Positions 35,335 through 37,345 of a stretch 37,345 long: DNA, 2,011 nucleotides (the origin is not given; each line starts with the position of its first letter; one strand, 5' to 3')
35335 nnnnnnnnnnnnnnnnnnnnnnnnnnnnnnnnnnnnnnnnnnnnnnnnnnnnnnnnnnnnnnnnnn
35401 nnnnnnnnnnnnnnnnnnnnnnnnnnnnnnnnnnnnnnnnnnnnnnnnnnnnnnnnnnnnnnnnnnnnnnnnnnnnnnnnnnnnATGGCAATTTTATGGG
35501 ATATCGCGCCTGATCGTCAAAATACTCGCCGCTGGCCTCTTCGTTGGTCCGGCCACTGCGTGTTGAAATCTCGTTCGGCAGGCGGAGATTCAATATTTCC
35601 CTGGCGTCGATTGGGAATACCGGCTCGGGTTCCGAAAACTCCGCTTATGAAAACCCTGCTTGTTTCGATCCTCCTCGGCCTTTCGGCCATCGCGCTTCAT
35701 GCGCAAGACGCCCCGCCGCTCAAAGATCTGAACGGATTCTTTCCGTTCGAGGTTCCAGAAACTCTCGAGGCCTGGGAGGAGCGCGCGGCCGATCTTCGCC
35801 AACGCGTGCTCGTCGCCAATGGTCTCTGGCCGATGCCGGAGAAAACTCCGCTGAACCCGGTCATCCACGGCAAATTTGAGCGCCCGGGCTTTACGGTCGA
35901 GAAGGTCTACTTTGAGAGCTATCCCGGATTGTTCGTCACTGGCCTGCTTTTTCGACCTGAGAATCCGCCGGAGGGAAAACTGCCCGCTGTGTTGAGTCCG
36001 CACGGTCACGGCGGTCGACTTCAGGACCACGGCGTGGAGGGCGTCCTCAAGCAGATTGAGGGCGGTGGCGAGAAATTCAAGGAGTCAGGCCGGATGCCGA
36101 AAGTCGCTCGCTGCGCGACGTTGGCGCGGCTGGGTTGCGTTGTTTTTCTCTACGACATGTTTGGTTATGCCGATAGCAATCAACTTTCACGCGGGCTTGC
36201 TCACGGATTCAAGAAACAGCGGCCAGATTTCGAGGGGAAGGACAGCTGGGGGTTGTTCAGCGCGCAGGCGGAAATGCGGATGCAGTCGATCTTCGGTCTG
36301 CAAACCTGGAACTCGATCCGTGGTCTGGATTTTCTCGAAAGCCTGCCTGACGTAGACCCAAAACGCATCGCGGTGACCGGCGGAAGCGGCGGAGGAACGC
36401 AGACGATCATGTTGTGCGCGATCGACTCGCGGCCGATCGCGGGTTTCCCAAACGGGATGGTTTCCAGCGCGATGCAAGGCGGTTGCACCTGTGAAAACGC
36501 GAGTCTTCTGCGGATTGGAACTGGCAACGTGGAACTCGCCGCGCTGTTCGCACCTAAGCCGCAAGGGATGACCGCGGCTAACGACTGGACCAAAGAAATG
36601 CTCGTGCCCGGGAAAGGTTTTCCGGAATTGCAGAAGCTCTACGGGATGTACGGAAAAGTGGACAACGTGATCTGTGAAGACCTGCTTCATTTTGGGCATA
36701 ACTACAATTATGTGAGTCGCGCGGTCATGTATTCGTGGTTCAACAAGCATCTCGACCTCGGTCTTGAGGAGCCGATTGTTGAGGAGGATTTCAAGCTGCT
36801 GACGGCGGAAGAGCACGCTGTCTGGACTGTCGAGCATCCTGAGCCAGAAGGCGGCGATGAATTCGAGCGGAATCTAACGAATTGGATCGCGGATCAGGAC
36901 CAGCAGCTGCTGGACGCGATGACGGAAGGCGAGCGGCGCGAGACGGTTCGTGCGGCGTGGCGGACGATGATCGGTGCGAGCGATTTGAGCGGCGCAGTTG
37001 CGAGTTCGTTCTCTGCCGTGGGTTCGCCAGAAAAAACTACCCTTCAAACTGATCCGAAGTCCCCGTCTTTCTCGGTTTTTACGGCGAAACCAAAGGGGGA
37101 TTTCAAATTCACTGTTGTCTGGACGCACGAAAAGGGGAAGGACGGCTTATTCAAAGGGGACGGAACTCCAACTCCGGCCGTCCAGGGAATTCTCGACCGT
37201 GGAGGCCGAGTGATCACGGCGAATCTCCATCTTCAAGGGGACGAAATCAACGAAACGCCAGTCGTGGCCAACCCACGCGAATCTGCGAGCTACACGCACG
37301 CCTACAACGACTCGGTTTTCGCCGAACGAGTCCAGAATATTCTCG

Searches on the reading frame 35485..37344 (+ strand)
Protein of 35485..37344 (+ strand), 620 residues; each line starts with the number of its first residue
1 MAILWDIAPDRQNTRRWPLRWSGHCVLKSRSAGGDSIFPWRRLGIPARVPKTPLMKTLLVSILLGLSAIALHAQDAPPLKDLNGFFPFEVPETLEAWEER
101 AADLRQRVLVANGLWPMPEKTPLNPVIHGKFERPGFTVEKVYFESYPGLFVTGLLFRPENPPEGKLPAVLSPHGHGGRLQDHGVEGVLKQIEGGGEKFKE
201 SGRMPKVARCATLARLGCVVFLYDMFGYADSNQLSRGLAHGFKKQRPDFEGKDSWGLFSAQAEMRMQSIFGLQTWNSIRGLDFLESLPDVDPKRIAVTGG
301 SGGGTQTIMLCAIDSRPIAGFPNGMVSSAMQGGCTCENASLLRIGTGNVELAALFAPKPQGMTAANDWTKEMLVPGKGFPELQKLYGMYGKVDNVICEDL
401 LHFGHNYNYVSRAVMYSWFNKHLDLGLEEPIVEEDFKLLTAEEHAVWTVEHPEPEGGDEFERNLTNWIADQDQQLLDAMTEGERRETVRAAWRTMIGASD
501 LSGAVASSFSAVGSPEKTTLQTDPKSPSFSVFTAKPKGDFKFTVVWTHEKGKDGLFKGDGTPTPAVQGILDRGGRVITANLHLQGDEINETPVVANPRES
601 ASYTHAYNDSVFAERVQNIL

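Call 69: search_protein_families(library=pfam, proteins=[window:35485-37344:+], max_evalue=0.001)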
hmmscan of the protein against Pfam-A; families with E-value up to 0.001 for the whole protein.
window:35485-37344:+ (620 aa): 1 family
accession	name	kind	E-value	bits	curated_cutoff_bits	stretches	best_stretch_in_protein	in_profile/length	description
PF05448.18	AXE1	-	1.6e-06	27.5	21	0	278-317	161-200/321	Acetyl xylan esterase (AXE1)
